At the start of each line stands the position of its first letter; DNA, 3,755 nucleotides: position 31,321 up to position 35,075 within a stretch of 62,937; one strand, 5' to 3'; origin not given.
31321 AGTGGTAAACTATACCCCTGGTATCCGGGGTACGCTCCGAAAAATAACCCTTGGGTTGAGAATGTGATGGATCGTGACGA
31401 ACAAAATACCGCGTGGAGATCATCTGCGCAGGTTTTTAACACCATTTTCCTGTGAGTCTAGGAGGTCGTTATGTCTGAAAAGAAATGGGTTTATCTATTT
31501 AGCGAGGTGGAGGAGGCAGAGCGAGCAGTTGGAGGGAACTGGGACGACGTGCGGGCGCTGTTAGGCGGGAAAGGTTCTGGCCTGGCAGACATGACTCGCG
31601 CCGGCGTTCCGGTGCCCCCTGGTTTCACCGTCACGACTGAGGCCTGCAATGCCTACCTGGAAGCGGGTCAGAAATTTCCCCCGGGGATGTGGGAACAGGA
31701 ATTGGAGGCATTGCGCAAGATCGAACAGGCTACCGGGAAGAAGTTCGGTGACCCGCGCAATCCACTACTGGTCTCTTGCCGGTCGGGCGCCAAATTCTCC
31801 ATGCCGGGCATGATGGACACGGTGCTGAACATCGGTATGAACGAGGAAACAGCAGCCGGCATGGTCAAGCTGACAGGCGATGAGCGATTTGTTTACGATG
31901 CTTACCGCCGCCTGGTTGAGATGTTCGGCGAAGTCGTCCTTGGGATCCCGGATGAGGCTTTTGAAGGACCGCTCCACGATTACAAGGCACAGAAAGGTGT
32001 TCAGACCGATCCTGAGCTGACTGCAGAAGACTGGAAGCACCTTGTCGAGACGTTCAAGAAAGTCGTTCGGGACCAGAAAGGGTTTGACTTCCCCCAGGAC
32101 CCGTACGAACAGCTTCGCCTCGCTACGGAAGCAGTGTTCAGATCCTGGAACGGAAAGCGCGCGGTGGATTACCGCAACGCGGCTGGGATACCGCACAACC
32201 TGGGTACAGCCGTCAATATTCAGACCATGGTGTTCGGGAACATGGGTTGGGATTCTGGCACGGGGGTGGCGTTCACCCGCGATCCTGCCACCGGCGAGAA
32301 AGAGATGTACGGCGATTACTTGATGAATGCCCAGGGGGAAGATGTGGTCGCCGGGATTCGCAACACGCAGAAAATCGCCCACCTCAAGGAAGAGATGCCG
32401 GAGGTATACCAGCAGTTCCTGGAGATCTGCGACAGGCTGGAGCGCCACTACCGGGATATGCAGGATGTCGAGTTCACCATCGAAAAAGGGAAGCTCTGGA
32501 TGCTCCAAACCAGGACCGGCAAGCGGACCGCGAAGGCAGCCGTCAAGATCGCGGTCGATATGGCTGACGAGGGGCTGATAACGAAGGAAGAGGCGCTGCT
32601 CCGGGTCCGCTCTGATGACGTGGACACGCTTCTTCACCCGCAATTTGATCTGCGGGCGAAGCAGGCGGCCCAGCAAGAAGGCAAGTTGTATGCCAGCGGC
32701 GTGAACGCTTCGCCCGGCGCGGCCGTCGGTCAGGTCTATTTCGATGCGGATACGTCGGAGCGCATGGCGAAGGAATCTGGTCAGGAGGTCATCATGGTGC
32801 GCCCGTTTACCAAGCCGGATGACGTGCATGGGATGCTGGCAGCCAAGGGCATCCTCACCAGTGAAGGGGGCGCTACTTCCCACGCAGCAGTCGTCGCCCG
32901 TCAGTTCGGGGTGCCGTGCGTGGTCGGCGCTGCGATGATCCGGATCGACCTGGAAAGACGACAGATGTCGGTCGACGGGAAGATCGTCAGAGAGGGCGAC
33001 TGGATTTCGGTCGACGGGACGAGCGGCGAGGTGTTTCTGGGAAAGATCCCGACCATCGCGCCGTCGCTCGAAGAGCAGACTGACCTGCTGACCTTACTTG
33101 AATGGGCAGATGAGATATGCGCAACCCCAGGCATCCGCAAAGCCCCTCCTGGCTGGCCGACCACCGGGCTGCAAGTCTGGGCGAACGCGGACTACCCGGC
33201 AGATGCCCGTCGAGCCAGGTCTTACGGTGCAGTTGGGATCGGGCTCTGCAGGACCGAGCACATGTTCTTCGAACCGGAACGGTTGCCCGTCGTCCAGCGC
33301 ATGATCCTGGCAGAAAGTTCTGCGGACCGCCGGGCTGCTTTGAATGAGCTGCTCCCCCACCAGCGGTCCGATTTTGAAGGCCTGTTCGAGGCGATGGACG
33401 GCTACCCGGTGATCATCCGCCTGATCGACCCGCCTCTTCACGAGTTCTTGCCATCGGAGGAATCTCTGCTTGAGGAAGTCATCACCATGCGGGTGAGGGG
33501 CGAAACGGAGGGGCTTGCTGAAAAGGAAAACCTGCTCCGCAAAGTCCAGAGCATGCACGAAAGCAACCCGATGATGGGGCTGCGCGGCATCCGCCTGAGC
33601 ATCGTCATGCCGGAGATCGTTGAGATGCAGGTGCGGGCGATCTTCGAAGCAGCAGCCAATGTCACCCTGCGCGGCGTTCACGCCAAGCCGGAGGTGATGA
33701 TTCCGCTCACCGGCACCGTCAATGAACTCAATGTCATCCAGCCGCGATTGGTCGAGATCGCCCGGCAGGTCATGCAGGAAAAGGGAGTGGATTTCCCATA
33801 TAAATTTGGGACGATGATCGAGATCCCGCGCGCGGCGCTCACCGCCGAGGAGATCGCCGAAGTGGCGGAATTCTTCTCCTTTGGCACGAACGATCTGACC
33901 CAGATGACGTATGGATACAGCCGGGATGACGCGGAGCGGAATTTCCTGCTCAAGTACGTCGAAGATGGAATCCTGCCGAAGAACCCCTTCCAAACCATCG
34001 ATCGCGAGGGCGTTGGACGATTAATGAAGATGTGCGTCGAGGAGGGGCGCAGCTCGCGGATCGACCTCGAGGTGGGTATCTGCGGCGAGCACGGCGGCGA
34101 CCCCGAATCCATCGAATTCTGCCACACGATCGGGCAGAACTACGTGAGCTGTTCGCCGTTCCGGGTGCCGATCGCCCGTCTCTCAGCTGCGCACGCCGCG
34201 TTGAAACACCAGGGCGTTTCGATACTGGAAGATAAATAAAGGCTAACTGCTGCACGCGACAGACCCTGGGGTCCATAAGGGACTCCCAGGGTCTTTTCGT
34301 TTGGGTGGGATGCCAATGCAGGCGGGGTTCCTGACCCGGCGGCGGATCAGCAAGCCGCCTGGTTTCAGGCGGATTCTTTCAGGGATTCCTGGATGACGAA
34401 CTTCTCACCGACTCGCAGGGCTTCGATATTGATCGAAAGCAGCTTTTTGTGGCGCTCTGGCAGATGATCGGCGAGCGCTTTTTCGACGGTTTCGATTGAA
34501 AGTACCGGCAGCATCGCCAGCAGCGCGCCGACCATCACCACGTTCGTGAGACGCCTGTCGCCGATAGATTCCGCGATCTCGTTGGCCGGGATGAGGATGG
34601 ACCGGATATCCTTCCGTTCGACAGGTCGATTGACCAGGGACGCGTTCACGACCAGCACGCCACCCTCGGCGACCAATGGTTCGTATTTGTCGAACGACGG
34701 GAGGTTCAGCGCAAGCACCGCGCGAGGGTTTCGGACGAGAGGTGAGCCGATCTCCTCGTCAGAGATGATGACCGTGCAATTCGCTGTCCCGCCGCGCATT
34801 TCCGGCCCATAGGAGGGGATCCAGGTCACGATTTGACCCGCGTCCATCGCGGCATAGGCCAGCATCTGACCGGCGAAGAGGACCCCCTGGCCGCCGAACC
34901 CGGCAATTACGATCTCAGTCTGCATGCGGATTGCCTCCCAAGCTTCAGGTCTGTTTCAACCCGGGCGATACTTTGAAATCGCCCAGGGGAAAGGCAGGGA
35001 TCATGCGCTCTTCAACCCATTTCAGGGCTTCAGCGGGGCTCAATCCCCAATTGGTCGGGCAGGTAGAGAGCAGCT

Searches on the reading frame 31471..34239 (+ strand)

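Call 6: search_protein_families(library=pfam, proteins=[window:31471-34239:+])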
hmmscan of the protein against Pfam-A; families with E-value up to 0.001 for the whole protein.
window:31471-34239:+ (922 aa): 3 families
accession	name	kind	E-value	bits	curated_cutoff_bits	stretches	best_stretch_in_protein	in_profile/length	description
PF02896.24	PEP-utilizers_C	-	3e-77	260.1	22.8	1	566-909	19-291/293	PEP-utilising enzyme, PEP-binding domain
PF01326.24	PPDK_N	-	7.9e-52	177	27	3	79-309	83-227/328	Pyruvate phosphate dikinase, AMP/ATP-binding domain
PF00391.29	PEP-utilizers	-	1.2e-23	83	23.1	1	439-519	4-72/72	PEP-utilising enzyme, mobile domain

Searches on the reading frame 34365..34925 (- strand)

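Call 6: search_protein_families(library=pfam, proteins=[window:34365-34925:-])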
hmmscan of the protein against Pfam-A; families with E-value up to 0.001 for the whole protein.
window:34365-34925:- (186 aa): 1 family
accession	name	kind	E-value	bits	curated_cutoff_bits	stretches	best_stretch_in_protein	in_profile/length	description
PF01558.24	POR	-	3.6e-41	141.6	27.4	1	11-173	1-171/173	Pyruvate ferredoxin/flavodoxin oxidoreductase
